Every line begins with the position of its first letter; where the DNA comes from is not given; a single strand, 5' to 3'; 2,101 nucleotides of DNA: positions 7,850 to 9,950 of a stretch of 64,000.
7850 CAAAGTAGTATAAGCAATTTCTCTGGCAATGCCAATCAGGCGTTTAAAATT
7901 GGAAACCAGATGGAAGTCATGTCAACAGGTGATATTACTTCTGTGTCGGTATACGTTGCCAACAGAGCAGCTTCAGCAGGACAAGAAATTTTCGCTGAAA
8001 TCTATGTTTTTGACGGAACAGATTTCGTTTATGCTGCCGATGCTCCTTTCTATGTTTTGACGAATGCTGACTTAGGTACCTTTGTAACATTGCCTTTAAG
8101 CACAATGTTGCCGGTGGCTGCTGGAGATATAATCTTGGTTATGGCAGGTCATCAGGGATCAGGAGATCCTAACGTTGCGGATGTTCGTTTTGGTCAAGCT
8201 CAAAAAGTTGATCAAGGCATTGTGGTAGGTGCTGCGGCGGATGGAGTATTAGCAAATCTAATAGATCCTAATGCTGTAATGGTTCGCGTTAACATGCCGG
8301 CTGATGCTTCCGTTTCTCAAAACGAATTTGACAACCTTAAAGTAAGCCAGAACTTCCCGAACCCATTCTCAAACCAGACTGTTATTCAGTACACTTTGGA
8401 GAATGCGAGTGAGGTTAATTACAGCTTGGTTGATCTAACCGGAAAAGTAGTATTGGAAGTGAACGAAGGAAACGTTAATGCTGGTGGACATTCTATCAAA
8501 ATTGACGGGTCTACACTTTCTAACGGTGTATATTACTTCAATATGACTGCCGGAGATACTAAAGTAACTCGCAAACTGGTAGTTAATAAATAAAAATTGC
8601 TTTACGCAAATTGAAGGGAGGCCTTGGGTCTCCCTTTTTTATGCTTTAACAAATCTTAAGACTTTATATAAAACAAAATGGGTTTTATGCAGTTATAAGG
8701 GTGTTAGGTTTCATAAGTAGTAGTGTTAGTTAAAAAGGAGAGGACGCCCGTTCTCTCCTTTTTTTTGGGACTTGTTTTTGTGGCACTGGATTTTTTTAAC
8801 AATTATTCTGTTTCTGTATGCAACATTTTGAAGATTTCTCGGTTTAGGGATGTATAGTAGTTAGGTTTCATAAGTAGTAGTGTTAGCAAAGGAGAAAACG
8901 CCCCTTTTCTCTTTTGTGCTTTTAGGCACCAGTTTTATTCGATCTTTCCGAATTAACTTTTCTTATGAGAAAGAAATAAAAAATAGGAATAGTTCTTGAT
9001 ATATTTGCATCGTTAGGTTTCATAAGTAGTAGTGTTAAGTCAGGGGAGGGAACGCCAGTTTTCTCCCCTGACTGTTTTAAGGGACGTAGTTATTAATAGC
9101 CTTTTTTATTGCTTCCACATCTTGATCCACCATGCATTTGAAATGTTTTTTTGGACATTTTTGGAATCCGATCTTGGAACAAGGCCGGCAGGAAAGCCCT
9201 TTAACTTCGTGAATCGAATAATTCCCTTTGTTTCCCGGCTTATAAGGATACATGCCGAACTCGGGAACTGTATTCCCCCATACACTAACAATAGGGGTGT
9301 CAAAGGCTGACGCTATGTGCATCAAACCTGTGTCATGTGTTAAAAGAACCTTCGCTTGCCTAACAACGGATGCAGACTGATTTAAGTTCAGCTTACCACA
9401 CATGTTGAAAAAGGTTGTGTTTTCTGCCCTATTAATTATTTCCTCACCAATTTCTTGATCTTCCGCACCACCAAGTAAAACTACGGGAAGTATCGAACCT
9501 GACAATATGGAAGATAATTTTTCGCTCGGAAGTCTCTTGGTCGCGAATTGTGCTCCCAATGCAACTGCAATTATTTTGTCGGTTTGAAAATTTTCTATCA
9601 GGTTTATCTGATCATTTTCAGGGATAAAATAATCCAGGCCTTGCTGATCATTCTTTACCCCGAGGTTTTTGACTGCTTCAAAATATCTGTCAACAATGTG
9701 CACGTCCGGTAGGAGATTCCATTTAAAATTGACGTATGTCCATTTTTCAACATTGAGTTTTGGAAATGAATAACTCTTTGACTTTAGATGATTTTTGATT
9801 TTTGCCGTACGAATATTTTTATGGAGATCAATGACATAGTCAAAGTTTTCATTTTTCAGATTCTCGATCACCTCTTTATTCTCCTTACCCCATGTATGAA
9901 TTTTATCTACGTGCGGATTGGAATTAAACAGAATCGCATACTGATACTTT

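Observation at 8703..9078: Tandem array of three paralogous putative sRNAs with invariant 5' seed and co-varying hairpin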

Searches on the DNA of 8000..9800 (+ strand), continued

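Call 48: search_with_rna_model(model_id=R1, sources=[L024, L025, L026, L027, L028, L029, L030, L031, L032, L033, L034, L035, L036, L037, L038, L039, L040, L041, L042, L043, L044, L045, L046, L047, L048, L049, L050, L051, L052, L053, L054, L055, L056, L057, L058, L059, L060, L061, L062, L063, L064, L065, L066, L067, L068, L069, L070, L071, L072, L073, L074, L075, L076, L077, L078, L079, L080, L081, L082, L083, L084, L085, L086, L087, L088, L089, L090, L091, L092, L093, L094, L095, L096, L097, L098, L099, L100, L101, L102, L103], max_evalue=10, show_alignments=3)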
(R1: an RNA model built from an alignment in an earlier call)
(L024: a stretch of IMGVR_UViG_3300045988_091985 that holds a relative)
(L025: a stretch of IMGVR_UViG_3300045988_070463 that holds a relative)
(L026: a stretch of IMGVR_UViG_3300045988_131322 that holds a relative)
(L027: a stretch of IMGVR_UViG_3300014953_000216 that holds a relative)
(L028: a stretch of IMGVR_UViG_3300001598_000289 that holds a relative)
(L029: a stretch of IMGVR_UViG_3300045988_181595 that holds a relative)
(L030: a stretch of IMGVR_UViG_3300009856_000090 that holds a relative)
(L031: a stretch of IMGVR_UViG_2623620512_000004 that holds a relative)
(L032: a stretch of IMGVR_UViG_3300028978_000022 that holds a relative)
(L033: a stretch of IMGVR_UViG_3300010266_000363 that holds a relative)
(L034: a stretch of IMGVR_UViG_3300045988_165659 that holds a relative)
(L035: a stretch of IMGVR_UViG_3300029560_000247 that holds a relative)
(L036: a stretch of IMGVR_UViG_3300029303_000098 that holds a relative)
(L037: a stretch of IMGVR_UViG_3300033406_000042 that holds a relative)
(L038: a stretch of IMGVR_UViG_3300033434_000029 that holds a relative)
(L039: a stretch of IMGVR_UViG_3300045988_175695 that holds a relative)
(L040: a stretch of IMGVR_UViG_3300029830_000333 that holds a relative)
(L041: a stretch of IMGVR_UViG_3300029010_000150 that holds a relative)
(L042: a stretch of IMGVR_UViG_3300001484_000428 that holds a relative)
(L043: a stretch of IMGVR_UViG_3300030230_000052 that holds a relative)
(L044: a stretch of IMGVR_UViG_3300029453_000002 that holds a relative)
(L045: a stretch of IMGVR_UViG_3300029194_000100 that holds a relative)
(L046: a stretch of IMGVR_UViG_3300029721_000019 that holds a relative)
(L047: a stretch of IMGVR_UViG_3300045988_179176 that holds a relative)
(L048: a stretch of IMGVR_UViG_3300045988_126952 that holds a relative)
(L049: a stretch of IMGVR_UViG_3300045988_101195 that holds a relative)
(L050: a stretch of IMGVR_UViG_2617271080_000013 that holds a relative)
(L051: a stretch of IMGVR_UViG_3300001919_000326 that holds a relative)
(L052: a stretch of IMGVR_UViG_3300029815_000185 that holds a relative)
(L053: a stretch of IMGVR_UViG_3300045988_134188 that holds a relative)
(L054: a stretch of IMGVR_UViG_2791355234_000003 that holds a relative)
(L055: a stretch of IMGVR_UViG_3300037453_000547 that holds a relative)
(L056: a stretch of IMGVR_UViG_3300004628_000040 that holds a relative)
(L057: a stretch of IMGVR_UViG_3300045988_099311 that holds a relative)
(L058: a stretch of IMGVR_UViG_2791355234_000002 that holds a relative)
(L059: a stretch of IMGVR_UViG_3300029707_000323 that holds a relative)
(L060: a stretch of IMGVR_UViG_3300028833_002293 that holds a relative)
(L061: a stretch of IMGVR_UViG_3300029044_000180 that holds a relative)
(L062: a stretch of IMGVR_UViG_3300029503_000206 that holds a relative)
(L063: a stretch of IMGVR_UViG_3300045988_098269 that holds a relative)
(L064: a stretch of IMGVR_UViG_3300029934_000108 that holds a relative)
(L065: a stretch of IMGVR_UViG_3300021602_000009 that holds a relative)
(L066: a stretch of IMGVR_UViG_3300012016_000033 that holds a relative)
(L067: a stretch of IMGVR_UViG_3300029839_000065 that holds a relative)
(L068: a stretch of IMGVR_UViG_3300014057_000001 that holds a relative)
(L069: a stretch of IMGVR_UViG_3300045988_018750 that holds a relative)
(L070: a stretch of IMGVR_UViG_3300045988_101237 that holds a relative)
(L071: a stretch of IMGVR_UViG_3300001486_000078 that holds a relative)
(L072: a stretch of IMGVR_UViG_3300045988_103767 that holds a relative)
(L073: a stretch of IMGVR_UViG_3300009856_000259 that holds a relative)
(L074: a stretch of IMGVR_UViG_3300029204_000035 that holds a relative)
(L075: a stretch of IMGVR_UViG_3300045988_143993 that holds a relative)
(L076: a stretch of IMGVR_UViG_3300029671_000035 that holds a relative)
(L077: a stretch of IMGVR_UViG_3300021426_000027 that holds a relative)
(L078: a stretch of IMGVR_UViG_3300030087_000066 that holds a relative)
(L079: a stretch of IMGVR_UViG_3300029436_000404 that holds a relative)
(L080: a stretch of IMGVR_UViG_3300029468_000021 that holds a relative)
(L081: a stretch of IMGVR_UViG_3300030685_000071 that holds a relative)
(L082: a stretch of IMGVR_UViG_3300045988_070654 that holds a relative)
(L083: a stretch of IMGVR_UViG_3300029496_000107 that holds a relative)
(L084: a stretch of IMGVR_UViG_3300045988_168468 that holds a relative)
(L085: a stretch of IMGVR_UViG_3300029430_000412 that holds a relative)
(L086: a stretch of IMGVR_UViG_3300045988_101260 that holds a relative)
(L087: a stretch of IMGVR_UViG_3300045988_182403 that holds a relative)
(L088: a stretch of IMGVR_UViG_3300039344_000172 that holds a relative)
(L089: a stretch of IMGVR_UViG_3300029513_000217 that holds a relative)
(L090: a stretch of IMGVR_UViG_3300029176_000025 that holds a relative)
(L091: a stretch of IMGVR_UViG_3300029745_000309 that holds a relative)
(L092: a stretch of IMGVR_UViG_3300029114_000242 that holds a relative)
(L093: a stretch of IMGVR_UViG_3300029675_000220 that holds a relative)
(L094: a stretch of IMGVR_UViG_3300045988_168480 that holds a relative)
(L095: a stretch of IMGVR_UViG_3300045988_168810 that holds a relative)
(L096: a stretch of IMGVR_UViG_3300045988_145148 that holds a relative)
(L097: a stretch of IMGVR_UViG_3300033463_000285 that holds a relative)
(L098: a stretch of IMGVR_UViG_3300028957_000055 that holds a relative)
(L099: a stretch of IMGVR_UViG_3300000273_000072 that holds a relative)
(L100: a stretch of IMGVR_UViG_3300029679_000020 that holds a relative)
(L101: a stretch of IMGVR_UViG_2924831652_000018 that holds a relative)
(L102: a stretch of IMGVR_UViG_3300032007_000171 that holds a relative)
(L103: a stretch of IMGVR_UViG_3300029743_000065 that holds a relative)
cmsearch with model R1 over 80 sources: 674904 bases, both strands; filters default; matches with E-value up to 10: 17.
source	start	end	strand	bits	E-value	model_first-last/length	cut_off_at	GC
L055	11176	11249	-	26.7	0.00059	1-72/72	no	0.39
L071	5136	5204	+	19.5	0.04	1-72/72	no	0.29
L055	4144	4198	-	17.3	0.15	1-72/72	no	0.38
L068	2001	2069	+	17.3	0.15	1-72/72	no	0.35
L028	3409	3457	-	14.3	0.85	23-72/72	no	0.45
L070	1591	1653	-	11.5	4.4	1-72/72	no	0.35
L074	9135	9195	-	10.7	6.9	1-72/72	no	0.25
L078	532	600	+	10.5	7.8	1-72/72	no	0.29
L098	482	550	+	10.5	7.8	1-72/72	no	0.29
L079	1854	1918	+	10.4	8.3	1-72/72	no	0.37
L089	5690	5759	-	10.4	8.4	1-72/72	no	0.3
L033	9713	9782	-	10.3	8.7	1-72/72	no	0.3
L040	122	191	+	10.3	8.7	1-72/72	no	0.3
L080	3998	4067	+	10.3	8.7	1-72/72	no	0.3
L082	3027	3080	+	10.3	8.8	17-72/72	no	0.33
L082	7733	7803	-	10.2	9.3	1-72/72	no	0.3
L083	9228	9298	-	10.2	9.3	1-72/72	no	0.3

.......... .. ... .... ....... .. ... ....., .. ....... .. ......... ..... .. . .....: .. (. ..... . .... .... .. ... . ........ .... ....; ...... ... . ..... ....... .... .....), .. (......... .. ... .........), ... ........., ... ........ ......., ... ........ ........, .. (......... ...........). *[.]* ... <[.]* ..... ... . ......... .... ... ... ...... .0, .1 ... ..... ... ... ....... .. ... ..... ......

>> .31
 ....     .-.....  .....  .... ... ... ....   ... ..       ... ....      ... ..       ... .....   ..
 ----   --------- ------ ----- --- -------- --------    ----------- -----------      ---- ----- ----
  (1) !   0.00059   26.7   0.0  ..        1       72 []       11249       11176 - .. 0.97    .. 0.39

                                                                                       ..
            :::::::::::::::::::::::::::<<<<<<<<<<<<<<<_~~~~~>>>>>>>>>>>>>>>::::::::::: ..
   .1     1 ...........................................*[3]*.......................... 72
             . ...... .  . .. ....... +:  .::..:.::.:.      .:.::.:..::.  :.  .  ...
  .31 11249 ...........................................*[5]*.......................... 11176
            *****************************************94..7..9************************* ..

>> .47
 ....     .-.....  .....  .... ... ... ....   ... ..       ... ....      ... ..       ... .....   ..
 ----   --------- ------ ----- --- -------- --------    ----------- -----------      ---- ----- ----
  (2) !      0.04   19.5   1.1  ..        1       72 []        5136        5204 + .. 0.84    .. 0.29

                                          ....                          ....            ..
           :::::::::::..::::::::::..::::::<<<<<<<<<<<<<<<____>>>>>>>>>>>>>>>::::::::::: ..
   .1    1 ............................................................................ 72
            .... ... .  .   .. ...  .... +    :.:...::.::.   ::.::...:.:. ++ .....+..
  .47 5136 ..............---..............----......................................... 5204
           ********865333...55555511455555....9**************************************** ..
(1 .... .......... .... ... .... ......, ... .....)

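Call 57: search_with_rna_model(model_id=R1, sources=[L120, L121, L122, L123, L124, L125, L126, L127, L128, L129, L130, L131, L132, L133, L134, L135, L136, L137, L138, L139, L140, L141, L142, L143, L144, L145, L146, L147, L148, L149, L150, L151, L152, L153, L154, L155, L156, L157, L158, L159, L160, L161, L162, L163, L164, L165, L166, L167, L168, L169, L170, L171, L172, L173, L174, L175, L176, L177, L178, L179, L180, L181, L182, L183, L184, L185, L186, L187, L188, L189, L190, L191, L192, L193, L194, L195, L196, L197, L198, L199], max_evalue=1)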
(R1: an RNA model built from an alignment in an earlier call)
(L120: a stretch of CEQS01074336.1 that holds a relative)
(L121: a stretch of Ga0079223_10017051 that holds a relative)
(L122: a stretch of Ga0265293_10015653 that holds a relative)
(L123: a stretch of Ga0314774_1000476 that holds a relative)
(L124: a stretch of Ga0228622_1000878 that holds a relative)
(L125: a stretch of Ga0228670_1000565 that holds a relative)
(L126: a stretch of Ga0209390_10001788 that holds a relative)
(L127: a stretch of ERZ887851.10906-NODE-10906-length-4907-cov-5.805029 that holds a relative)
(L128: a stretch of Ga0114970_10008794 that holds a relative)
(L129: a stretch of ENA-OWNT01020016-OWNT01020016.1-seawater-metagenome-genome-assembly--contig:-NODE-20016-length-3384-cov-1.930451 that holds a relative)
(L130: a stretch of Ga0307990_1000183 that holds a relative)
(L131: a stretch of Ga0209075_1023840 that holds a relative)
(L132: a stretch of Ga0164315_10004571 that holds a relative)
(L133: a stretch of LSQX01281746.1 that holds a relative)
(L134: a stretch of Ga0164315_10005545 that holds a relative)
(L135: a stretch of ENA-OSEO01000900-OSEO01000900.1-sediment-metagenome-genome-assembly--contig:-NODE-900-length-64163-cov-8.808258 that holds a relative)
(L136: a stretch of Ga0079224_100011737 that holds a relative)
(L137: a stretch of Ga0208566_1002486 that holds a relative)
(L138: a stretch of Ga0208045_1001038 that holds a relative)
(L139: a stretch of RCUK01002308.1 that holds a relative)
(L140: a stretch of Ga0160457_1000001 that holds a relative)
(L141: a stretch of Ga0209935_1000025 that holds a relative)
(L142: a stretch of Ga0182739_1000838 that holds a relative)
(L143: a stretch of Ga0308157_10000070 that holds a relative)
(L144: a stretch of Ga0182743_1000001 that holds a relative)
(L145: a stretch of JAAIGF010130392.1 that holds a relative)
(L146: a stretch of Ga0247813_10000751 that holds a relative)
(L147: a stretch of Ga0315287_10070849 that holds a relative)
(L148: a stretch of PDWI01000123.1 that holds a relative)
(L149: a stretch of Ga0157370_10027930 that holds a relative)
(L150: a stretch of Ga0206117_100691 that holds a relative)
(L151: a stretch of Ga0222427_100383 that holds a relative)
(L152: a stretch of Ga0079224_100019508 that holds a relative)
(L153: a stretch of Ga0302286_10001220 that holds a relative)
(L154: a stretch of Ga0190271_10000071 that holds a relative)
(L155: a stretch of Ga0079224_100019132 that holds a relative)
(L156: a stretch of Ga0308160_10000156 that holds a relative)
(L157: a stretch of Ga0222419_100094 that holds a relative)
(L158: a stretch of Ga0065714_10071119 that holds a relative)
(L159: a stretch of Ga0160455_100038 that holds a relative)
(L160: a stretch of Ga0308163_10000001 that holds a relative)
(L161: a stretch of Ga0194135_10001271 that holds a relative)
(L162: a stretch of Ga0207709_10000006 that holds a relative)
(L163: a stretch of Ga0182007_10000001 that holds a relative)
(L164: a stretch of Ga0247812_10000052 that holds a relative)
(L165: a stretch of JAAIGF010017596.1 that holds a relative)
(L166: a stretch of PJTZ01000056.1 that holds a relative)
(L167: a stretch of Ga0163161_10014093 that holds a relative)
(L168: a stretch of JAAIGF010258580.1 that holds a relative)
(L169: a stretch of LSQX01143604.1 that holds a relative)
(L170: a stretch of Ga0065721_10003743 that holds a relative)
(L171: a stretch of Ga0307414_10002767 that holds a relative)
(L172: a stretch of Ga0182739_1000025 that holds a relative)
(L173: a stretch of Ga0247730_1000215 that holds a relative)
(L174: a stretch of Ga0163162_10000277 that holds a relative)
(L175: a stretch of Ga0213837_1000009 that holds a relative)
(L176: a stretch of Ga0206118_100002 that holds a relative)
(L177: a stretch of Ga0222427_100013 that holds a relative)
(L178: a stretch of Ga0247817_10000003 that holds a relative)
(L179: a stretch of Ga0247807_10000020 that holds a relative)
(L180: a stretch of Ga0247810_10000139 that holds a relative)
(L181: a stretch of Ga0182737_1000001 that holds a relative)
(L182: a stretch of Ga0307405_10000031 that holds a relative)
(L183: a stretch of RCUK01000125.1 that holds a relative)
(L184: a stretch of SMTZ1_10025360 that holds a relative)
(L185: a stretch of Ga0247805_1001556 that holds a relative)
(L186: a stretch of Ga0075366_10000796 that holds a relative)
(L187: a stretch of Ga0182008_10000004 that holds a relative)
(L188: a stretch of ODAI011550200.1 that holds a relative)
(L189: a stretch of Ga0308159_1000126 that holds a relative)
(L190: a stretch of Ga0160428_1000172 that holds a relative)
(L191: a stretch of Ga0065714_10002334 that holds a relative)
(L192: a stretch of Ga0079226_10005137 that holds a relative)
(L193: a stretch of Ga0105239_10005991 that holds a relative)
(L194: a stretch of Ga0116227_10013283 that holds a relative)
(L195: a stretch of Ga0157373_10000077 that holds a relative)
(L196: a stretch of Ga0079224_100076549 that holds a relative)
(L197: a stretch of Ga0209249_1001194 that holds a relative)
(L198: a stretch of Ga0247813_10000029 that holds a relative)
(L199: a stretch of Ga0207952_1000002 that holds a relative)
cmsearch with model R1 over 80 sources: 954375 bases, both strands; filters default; matches with E-value up to 1: 31.
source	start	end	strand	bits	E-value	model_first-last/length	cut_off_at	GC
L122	217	287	-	90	6.4e-20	1-72/72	no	0.38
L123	2841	2911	-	89.5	8.6e-20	1-72/72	no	0.34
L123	3101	3171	-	89.5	8.6e-20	1-72/72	no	0.34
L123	2226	2296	-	88.4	1.6e-19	1-72/72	no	0.38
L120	547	619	-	88.3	1.7e-19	1-72/72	no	0.37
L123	3855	3925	-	84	2.1e-18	1-72/72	no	0.44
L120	192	263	-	78.8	4.4e-17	1-72/72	no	0.39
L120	402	471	-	73.1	1.2e-15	1-72/72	no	0.4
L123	2071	2145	-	53.7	1.1e-10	1-72/72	no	0.28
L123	3959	4028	+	32.2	3.3e-05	1-72/72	no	0.27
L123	2821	2896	+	30.7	7.8e-05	1-72/72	no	0.33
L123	2237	2271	+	25.5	0.0017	28-62/72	no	0.46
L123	3112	3146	+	25.4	0.0018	28-62/72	no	0.4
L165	3739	3786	+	22.8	0.0084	25-72/72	no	0.21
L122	326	391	+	21.8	0.015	1-72/72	no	0.3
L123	3976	4017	-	21.1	0.022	25-72/72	no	0.33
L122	5240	5329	+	20.7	0.028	1-72/72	no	0.37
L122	228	262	+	20.5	0.031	28-62/72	no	0.49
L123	3866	3900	+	20.5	0.031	28-62/72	no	0.49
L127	4411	4448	-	20.1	0.039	1-72/72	no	0.29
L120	559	590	+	19.2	0.068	29-60/72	no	0.53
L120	416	443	+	18.5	0.1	31-58/72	no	0.57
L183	2120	2186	+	17.1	0.23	1-72/72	no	0.22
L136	2605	2651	-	16.4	0.35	26-72/72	no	0.45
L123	1478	1535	-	16.2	0.38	1-72/72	no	0.29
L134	2374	2427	-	15.8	0.49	1-72/72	no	0.35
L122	339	380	-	15.6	0.55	24-72/72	no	0.38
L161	9063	9110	+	15.4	0.63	24-72/72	no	0.35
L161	1570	1639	-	15.3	0.66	1-72/72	no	0.36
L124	3228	3276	-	15.3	0.66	22-72/72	no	0.31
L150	2112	2165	+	14.8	0.88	1-72/72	no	0.3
